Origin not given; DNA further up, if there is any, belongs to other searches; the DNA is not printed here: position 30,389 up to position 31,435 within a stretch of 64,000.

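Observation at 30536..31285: AT-rich foreign module with an R-x4-H (HEPN-like) motif fused in frame to the C-terminus of an acyl-CoA synthetase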

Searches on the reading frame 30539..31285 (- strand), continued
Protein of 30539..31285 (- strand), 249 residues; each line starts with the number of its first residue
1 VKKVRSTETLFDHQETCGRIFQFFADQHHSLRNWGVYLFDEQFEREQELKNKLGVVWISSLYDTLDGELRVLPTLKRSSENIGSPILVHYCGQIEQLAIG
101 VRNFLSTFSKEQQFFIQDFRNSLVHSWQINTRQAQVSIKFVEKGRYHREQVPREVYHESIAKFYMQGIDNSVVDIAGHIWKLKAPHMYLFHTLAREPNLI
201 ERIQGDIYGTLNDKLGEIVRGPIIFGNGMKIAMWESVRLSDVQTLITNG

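Call 62: fold_search(model_id=the predicted structure, library=viral)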
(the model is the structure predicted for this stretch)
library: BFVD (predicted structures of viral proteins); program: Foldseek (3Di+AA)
matches with E <= 10: 342; with E <= 0.001: 0
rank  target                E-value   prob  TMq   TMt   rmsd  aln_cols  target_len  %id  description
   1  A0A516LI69            1.5e-01  0.14  0.17  0.12  24.6       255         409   12  (no name in the UniProt tables at hand)
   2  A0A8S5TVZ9            2.2e-01  0.08  0.13  0.07  22.2       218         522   13  Minor capsid protein [Siphoviridae sp. ctmxA102]
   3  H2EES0                3.9e-01  0.12  0.16  0.12  25.4       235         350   14  Uncharacterized protein [Moumouvirus sp. 'Monve']
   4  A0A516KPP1            4.7e-01  0.23  0.21  0.27  14.2       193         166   11  (no name in the UniProt tables at hand)
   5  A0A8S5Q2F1            5.8e-01  0.21  0.23  0.29  19.6       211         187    9  Uncharacterized protein [Myoviridae sp. ctMYT7]
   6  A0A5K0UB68            6.1e-01  0.10  0.16  0.17  15.6       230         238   10  t-SNARE coiled-coil homology domain-containing protein [Yasminevirus sp. GU-2018]
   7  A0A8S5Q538            8.5e-01  0.03  0.11  0.04  21.7       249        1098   11  Intein splicing domain [Siphoviridae sp. ctHiz26]
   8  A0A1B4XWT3            1.1e+00  0.09  0.19  0.19  25.9       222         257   11  Uncharacterized protein [Tenacibaculum phage pT24]
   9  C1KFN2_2              1.1e+00  0.04  0.14  0.04  31.5       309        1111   11  Putative tail fibre protein [Lactobacillus phage Lb338-1]
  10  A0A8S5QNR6            1.1e+00  0.38  0.18  0.40   7.8        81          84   11  Uncharacterized protein [Podoviridae sp. ctPbe19]
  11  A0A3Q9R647            1.1e+00  0.10  0.17  0.18  21.9       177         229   10  (no name in the UniProt tables at hand)
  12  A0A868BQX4            1.2e+00  0.08  0.19  0.14  15.1       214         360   12  (no name in the UniProt tables at hand)
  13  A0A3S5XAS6            1.2e+00  0.06  0.14  0.18  14.7       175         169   12  Nucleocapsid protein (Fragment) [Influenza A virus]
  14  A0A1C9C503            1.3e+00  0.12  0.13  0.22  10.7        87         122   17  Uncharacterized protein [Heterosigma akashiwo virus 01]
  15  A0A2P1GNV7            1.3e+00  0.08  0.14  0.08  14.6       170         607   11  NP [Wuhan asiatic toad influenza virus]
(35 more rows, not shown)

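Call 66: find_related_loci(query=A4, collection=genome_contigs, flank=8000)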
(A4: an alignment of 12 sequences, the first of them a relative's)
Query A4 (210 aa) in genome_contigs; peptide patterns used: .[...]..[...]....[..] (x = any residue, [..] = any of these).
25 stretches matched a pattern; 5 encode a relative of the query (tblastn E <= 1e-3); 5 distinct loci.
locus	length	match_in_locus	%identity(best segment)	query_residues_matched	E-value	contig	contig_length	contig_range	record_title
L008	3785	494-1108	48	1-208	5e-64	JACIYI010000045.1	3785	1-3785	MAG: Candidatus Aminicenantes bacterium isolate MAG-74 Aminicenantales_C3_bin33_Scaffold_45, whole genome shotgun sequen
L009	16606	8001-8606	39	4-208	5e-42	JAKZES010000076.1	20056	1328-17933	Verrucomicrobiaceae bacterium E54 scaffold_76_length=20057, whole genome shotgun sequence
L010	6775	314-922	36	1-202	3e-39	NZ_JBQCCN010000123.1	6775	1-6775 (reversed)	MAG: Sphingomonas sp. isolate bin033 k141_3598469, whole genome shotgun sequence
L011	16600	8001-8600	40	7-208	2e-47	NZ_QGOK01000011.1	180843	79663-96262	Marinomonas shanghaiensis strain DSL-35 contig11, whole genome shotgun sequence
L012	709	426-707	44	3-96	6e-26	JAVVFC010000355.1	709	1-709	MAG: Longimicrobiales bacterium isolate TamC13-37 NODE_355_length_709_cov_3.001582, whole genome shotgun sequence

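Call 67: find_related_loci(query=A4, collection=viral_contigs, flank=8000)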
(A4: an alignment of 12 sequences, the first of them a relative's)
Query A4 (210 aa) in viral_contigs; peptide patterns used: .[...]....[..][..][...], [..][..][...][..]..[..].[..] (x = any residue, [..] = any of these).
51 stretches matched a pattern, but none encodes a relative of the query by tblastn (E <= 1e-3).

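Call 72: search_protein_families(library=pfam, proteins=[L011:5069-5830:+, L011:6559-7752:-, L011:7546-7941:+, L011:9354-9794:+, L011:9922-10353:+, L011:10695-12092:-, L009:6535-7605:+, L009:7448-7954:+, L009:9313-9972:+, L009:10026-11084:-], max_evalue=0.001)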
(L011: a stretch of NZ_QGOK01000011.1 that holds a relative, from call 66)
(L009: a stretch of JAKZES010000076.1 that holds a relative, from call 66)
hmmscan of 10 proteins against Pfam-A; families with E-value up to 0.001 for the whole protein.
L011:5069-5830:+ (253 aa): 1 family
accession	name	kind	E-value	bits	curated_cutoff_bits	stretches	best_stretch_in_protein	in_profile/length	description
PF00156.33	Pribosyltran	-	0.00079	19.2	26.3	0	101-196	43-135/158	Phosphoribosyl transferase domain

L011:6559-7752:- (397 aa): 1 family
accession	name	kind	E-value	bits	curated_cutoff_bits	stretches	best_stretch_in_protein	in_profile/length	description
PF01609.27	DDE_Tnp_1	-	5.7e-16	59.3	23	1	89-323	3-194/200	Transposase DDE domain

L011:7546-7941:+ (131 aa): 0 families

L011:9354-9794:+ (146 aa): 1 family
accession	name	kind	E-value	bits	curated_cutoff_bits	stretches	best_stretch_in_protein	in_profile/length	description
PF13698.11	DUF4156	-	0.00044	21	28.9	1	38-97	7-71/90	Domain of unknown function (DUF4156)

L011:9922-10353:+ (143 aa): 2 families
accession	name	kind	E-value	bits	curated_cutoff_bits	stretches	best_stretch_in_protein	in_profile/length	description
PF03061.28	4HBT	-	1.8e-17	63.8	20.6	1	27-99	2-75/79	Thioesterase superfamily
PF13279.12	4HBT_2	-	0.00082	20.3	25.5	0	49-129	40-117/122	Thioesterase-like superfamily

L011:10695-12092:- (465 aa): 2 families
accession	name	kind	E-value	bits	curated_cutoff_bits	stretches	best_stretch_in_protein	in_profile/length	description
PF08668.18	HDOD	-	6.7e-17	62.1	22.9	1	270-387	8-132/196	HDOD domain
PF00563.25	EAL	-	3.6e-12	46.6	31.3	1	68-255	13-236/236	EAL domain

L009:6535-7605:+ (356 aa): 2 families
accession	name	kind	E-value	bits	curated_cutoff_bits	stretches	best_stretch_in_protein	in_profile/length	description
PF13280.12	WYL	-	2.5e-18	66.3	21.8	1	174-241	2-69/70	WYL domain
PF25583.1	WCX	-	5e-16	59.2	23.9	1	275-353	2-75/76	WCX domain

L009:7448-7954:+ (168 aa): 0 families

L009:9313-9972:+ (219 aa): 1 family
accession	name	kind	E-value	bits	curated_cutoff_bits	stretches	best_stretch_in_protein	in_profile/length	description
PF05593.20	RHS_repeat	-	2.3e-06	28.3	22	0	168-203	2-37/38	RHS Repeat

L009:10026-11084:- (352 aa): 1 family
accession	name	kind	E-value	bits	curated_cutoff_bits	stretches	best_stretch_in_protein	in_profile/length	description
PF21545.3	T7SS_EccA1_N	-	0.00042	20.1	27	0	208-288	143-226/272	T7SS, ESX-1 secretion system protein EccA1, N-terminal domain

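Call 83: search_protein_families(library=pfam, proteins=[P0168, P0172, P0146, P0135, L010:980-1855:+, L010:1465-2478:+, L008:1618-2193:+, L008:2265-3590:+], max_evalue=0.5)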
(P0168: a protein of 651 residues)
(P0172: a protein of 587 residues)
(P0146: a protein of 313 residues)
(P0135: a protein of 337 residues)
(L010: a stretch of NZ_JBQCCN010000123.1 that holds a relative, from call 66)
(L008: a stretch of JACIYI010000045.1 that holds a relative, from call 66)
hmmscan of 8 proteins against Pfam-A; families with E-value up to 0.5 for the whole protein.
P0168 (651 aa): 4 families
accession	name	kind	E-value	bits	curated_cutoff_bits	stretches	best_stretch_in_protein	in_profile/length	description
PF07719.23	TPR_2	-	0.0016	18.9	27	1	383-415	1-33/34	Tetratricopeptide repeat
PF00515.34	TPR_1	-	0.0066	16.7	27.8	1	383-415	1-33/34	Tetratricopeptide repeat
PF13432.12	TPR_16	-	0.029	15.3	32.7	1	353-415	1-63/65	Tetratricopeptide repeat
PF23914.1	TPR_CcmH_CycH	-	0.19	12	42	1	373-417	40-84/158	Cytochrome c-type biogenesis protein H TPR domain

P0172 (587 aa): 8 families
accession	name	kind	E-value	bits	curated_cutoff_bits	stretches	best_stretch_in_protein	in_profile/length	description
PF07719.23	TPR_2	-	3e-05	24.2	27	1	324-356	1-33/34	Tetratricopeptide repeat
PF13414.12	TPR_11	-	0.0001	22.4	26.8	1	335-359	5-29/42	TPR repeat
PF13432.12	TPR_16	-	0.00089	20.1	32.7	1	300-358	7-65/65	Tetratricopeptide repeat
PF23914.1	TPR_CcmH_CycH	-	0.0014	18.9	42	1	310-357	107-155/158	Cytochrome c-type biogenesis protein H TPR domain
PF14559.12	TPR_19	-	0.0078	17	25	1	309-361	10-62/68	Tetratricopeptide repeat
PF13431.12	TPR_17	-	0.013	16.1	24.4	1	316-344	5-33/34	Tetratricopeptide repeat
PF00515.34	TPR_1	-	0.055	13.8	27.8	1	324-356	1-33/34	Tetratricopeptide repeat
PF13428.12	TPR_14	-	0.17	13.1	23.5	1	325-363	2-40/44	Tetratricopeptide repeat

P0146 (313 aa): 1 family
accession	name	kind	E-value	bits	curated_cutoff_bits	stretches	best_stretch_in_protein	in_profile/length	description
PF24743.1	DUF7692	-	0.1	13.2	26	1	165-185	31-51/55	Domain of unknown function (DUF7692)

P0135 (337 aa): 0 families

L010:980-1855:+ (291 aa): 2 families
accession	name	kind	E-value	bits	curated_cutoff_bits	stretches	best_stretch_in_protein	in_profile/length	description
PF05675.17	DUF817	-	2.7e-101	338.7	25.9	1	35-271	1-237/237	Protein of unknown function (DUF817)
PF18879.6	EspA_EspE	-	0.11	13.4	27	1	7-33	13-39/84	EspA/EspE family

L010:1465-2478:+ (337 aa): 1 family
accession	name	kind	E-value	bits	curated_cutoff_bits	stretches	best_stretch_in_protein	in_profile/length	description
PF05257.22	CHAP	-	7.4e-16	58.9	26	1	180-254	6-81/81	CHAP domain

L008:1618-2193:+ (191 aa): 1 family
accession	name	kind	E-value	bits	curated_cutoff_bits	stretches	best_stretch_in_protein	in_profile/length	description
PF19428.4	Sema4F_C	-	0.17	11.7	27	1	21-65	84-125/197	Semaphorin 4F C-terminal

L008:2265-3590:+ (441 aa): 1 family
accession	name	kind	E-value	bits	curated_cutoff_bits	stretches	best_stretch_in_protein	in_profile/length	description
PF02758.22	PYRIN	-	0.0039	17.8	22.9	1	294-336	2-47/76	PAAD/DAPIN/Pyrin domain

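Call 84: search_protein_families(library=padloc, alignment_id=A2, max_evalue=0.05)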
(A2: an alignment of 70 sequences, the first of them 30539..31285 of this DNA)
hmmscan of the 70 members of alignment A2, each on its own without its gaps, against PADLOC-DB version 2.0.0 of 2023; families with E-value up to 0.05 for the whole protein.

A. member 1, window:30539-31285:- (249 aa): 0 families

B. families by the number of members that match (of 70 scanned): 12 families
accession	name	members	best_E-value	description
PDLC01974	CARF_m10--CARF_HEPN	6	0.0011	-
PDLC02035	Cas4d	1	5.7e-05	-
PDLC03816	RTasPolA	1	0.0019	DRT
PDLC00571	JetB3|JetB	1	0.0033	Unknown function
PDLC03686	HEase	1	0.0041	homing endonuclease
PDLC02810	DpdA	1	0.0088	DpdA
PDLC02138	Csn2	1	0.011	-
PDLC04718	PDC-M59B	1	0.017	-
PDLC02989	cll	1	0.017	-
PDLC00573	JetB3|JetB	1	0.021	Unknown function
PDLC02835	DpdD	1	0.026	DpdD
PDLC03389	MTase_II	1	0.038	Type II methyltransferase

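Call 86: search_protein_families(library=padloc, proteins=[P0129, P0131, P0133, P0136, P0138, P0142, P0148, P0152, P0158], max_evalue=0.5)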
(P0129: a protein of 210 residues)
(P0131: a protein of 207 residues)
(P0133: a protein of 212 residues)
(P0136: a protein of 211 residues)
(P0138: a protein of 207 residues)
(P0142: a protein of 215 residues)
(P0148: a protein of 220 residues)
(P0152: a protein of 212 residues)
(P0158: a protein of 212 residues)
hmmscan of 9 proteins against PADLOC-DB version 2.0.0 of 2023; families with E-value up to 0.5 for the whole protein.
P0129 (210 aa): 1 family
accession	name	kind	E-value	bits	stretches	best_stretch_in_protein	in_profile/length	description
PDLC01974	CARF_m10--CARF_HEPN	-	0.0011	16.1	1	91-174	388-470/476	-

P0131 (207 aa): 0 families

P0133 (212 aa): 0 families

P0136 (211 aa): 1 family
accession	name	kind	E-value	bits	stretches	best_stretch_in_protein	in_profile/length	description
PDLC00571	JetB3|JetB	-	0.0033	14.9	1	83-133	39-91/239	Unknown function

P0138 (207 aa): 1 family
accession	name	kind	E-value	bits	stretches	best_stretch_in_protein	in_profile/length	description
PDLC02035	Cas4d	-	5.7e-05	20.7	1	51-140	67-153/196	-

P0142 (215 aa): 1 family
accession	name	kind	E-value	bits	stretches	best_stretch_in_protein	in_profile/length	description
PDLC01974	CARF_m10--CARF_HEPN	-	0.011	12.8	1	95-144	385-434/476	-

P0148 (220 aa): 0 families

P0152 (212 aa): 1 family
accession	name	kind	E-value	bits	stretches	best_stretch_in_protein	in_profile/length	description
PDLC03816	RTasPolA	-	0.0019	15.2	1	154-201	369-416/475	DRT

P0158 (212 aa): 0 families

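Call 90: find_encoding_contigs(protein=P0249, flank=5000, max_places=3)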
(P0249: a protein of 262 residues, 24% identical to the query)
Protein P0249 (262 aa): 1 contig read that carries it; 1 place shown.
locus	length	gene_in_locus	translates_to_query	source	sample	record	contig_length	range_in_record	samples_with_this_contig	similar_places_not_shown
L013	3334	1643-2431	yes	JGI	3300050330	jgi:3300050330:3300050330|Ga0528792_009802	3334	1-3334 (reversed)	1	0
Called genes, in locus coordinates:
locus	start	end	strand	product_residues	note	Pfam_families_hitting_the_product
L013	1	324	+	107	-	?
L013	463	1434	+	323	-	PF13814:Replic_Relax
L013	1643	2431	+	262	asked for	-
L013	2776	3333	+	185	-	PF01807:Zn_ribbon_DnaG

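Call 98: search_dna_similar(query=window:30539-31285:-, collection=plasmids, mode=protein, max_evalue=0.001, max_rows=15)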
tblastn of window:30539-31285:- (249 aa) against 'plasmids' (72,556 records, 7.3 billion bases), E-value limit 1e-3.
No match.

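Call 99: search_dna_similar(query=window:30539-31285:-, collection=phages, mode=protein, max_evalue=0.001, max_rows=15)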
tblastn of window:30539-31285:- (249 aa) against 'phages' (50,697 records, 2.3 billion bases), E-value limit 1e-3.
No match.
